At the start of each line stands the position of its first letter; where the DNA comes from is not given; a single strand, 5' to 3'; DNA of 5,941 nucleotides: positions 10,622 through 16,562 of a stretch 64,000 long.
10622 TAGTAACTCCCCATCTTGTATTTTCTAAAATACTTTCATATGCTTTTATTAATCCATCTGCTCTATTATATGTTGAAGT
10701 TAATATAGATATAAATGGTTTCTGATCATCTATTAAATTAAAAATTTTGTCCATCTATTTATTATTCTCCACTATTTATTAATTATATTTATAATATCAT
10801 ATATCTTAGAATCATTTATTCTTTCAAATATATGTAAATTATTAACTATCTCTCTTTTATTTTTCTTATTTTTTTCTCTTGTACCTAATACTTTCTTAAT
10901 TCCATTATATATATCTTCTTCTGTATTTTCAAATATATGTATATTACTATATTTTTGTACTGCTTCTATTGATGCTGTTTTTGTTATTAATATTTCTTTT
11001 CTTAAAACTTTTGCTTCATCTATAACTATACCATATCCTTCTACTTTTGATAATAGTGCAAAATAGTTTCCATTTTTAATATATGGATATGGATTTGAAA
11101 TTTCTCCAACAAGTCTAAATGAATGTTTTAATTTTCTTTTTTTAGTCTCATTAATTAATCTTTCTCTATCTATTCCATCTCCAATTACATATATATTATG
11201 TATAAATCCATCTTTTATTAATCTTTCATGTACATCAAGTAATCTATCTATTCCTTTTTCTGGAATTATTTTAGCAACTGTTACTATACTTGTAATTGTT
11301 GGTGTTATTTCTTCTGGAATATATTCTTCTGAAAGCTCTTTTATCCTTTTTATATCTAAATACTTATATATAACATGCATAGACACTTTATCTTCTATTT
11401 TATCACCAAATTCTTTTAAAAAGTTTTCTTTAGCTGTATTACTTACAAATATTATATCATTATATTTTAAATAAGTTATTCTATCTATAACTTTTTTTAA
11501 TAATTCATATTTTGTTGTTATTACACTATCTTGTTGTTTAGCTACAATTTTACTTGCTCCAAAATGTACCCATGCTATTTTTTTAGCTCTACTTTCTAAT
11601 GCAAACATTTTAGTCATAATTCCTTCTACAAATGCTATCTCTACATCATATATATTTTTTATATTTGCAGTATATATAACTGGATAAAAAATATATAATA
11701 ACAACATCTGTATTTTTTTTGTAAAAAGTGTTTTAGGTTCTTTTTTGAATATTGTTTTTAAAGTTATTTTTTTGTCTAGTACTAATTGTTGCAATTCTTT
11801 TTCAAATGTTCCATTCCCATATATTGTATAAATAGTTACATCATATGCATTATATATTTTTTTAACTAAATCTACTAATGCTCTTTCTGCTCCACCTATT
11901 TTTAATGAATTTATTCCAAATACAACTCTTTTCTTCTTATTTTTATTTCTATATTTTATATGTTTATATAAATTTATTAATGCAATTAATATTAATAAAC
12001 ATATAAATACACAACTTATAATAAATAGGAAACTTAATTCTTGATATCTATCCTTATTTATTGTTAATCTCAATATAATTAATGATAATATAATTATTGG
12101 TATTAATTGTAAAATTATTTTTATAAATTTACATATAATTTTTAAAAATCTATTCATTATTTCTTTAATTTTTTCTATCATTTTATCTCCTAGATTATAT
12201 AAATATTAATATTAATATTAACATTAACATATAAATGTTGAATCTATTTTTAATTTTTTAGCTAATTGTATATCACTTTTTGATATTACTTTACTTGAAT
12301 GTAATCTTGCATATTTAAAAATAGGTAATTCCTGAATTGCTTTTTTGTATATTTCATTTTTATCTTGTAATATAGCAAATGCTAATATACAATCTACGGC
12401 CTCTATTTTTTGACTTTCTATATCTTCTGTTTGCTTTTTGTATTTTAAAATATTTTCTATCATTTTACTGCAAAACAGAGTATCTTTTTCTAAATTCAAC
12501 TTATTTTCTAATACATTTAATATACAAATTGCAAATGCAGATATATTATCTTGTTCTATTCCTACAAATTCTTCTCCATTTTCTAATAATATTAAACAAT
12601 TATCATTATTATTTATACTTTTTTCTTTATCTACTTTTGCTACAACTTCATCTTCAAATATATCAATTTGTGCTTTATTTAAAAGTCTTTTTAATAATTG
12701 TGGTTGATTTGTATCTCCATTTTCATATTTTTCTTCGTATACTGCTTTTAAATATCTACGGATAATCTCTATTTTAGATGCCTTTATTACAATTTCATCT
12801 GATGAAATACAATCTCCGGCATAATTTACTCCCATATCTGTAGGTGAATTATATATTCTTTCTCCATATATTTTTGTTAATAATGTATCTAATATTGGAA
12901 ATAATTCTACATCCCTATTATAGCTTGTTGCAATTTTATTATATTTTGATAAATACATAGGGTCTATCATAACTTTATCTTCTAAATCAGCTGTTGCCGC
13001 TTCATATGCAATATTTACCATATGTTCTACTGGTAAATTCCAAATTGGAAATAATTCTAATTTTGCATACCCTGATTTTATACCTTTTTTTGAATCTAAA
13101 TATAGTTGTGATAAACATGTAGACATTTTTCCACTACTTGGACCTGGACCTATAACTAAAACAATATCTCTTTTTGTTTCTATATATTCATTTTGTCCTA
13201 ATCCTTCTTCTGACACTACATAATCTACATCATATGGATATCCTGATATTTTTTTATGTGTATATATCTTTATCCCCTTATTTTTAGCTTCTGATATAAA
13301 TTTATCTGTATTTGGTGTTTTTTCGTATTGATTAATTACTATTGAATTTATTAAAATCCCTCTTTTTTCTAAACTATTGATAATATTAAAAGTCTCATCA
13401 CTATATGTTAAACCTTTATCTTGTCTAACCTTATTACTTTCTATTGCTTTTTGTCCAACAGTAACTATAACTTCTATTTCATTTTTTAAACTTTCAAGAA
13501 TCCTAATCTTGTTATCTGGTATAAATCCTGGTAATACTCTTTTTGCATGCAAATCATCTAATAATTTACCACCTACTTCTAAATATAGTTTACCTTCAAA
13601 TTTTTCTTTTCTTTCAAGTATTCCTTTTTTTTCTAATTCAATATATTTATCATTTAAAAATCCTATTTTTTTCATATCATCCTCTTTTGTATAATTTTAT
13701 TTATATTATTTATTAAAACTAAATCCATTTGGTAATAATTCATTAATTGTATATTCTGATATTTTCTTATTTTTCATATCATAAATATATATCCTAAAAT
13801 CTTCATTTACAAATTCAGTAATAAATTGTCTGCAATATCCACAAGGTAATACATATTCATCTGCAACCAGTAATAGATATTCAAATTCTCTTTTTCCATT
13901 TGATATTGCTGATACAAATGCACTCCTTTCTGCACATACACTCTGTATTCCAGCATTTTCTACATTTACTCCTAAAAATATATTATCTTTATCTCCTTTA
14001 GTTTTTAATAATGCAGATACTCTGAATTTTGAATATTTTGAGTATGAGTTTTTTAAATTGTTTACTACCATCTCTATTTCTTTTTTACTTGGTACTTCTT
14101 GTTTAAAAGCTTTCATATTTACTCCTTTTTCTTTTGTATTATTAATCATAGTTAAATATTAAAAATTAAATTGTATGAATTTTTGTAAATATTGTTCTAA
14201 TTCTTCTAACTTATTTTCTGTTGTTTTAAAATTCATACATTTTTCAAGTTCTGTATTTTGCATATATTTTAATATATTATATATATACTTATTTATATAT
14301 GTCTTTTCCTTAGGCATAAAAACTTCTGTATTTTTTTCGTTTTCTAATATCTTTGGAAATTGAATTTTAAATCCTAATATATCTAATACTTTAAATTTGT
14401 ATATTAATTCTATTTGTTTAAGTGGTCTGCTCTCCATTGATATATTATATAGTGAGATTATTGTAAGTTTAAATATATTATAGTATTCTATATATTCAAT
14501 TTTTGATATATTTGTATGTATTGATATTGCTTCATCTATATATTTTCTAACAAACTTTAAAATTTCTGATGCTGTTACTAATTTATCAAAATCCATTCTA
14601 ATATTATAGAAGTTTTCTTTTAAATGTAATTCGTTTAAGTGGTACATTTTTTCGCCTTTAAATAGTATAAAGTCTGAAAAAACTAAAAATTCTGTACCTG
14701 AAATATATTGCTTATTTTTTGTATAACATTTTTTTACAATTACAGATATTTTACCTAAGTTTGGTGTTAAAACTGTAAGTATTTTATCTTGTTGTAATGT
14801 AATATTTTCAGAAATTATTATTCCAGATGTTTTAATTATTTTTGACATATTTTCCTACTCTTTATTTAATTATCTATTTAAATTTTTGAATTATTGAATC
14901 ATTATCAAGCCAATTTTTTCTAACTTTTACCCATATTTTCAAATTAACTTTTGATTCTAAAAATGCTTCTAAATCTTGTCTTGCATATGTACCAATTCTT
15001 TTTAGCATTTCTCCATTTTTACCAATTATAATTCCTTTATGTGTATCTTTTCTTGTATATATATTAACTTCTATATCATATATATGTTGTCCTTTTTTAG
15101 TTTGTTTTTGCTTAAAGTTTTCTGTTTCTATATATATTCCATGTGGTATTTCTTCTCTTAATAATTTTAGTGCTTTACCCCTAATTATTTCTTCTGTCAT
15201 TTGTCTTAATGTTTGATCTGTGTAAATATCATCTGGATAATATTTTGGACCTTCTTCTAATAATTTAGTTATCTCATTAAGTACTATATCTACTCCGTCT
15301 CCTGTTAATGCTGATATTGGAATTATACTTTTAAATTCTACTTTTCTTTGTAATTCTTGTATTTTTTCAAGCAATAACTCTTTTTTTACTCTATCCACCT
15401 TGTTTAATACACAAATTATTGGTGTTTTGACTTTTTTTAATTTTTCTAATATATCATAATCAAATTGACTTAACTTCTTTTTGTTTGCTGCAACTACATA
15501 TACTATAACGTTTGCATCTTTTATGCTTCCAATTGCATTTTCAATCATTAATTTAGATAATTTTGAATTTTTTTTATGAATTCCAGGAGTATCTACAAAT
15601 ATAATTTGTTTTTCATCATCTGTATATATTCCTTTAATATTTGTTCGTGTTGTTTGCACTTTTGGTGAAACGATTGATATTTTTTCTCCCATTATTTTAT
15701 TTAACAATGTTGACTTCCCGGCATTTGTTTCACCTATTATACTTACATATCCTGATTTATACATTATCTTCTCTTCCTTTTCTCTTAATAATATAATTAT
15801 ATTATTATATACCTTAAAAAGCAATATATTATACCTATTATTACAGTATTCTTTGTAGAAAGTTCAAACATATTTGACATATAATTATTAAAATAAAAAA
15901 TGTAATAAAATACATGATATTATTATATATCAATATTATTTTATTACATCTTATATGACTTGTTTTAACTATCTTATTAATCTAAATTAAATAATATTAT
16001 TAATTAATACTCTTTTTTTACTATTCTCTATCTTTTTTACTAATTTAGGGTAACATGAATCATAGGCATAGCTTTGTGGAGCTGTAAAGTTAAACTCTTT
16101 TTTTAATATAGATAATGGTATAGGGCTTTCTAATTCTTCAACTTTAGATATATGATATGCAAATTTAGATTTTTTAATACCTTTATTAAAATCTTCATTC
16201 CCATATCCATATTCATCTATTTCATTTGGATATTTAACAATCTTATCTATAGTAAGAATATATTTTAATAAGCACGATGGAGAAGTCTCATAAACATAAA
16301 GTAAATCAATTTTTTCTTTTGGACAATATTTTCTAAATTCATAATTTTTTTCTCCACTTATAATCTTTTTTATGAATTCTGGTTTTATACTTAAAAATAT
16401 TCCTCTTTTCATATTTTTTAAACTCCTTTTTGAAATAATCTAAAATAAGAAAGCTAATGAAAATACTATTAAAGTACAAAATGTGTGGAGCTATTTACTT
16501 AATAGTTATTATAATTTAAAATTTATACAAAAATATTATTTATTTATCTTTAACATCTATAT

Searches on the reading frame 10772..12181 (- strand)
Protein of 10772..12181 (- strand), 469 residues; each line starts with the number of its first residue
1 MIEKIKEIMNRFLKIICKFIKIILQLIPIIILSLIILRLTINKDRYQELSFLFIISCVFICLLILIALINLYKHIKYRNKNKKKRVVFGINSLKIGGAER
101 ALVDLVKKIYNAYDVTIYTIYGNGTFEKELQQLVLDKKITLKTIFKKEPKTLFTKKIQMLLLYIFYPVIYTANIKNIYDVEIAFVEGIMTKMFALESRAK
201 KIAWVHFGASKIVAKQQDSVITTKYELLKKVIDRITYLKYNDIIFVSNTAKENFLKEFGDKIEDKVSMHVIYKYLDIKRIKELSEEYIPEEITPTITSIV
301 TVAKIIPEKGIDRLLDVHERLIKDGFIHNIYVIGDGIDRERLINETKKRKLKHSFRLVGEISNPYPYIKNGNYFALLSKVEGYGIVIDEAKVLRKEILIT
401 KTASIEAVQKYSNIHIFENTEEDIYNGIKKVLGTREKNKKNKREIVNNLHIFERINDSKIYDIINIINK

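Call 77: search_protein_families(library=pfam, proteins=[window:10772-12181:-], max_evalue=0.00001)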
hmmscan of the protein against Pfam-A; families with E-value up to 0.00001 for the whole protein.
window:10772-12181:- (469 aa): 2 families
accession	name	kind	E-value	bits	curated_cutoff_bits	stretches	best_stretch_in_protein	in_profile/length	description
PF00534.26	Glycos_transf_1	-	1.5e-14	54.3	26.4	1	299-440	18-164/172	Glycosyl transferases group 1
PF13692.12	Glyco_trans_1_4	-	4.9e-10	40.3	27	1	298-432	3-140/142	Glycosyl transferases group 1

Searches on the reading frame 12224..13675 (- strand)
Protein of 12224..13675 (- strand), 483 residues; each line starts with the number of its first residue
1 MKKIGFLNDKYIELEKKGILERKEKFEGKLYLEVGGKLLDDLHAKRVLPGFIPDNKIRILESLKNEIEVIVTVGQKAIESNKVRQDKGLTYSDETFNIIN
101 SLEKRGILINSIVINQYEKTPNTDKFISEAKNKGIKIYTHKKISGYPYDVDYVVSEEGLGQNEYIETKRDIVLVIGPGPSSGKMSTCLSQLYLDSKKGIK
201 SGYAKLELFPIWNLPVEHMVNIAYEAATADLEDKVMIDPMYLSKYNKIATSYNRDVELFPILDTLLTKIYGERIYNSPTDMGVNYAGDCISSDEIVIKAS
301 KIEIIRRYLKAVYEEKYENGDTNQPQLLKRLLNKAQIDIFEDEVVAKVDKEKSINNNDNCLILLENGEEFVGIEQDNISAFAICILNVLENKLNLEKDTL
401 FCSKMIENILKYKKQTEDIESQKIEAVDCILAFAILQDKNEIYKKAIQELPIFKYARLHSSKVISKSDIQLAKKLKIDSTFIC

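Call 77: search_protein_families(library=pfam, proteins=[window:12224-13675:-], max_evalue=0.00001)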
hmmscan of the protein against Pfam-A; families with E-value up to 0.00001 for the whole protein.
window:12224-13675:- (483 aa): 2 families
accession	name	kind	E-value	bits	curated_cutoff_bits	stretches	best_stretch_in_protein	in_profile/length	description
PF08903.17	DUF1846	-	1.4e-137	458.5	27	1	4-335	1-332/333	Domain of unknown function DUF1846, N-terminal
PF20921.3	DUF1846_C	-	6.8e-11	42.6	27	1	343-480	4-142/153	Domain of unknown function DUF1846, C-terminal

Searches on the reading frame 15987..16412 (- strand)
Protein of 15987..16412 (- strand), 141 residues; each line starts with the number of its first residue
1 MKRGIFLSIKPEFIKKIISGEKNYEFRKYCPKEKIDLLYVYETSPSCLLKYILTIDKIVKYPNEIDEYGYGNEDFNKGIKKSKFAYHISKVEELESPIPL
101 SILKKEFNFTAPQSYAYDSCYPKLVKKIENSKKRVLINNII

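Call 3: search_protein_families(library=pfam, proteins=[window:15987-16412:-], max_evalue=1)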
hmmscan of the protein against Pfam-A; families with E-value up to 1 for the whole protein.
window:15987-16412:- (141 aa): 2 families
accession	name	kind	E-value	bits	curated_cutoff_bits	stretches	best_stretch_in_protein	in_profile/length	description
PF12961.13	DUF3850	-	0.03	14.9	22.9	1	7-29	4-26/77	Domain of unknown function (DUF3850)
PF04266.20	ASCH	-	0.12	13.6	21.2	1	7-48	1-43/103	ASCH domain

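Call 4: search_protein_families(library=ncbifam, proteins=[window:15987-16412:-], max_evalue=1)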
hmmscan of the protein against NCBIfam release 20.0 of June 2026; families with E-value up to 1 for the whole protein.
window:15987-16412:- (141 aa): 0 families

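Call 5: search_protein_families(library=padloc, proteins=[window:15987-16412:-], max_evalue=1)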
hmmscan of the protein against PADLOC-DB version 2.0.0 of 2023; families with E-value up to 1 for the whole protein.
window:15987-16412:- (141 aa): 3 families
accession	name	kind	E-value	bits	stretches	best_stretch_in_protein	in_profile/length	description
PDLC04424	PDC-M11B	-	2e-18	64.7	1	2-117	7-128/142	-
PDLC04425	PDC-M11B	-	7.7e-17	60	1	5-118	3-122/132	-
PDLC04423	PDC-M11B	-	0.0003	18.8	1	7-59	1-53/164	-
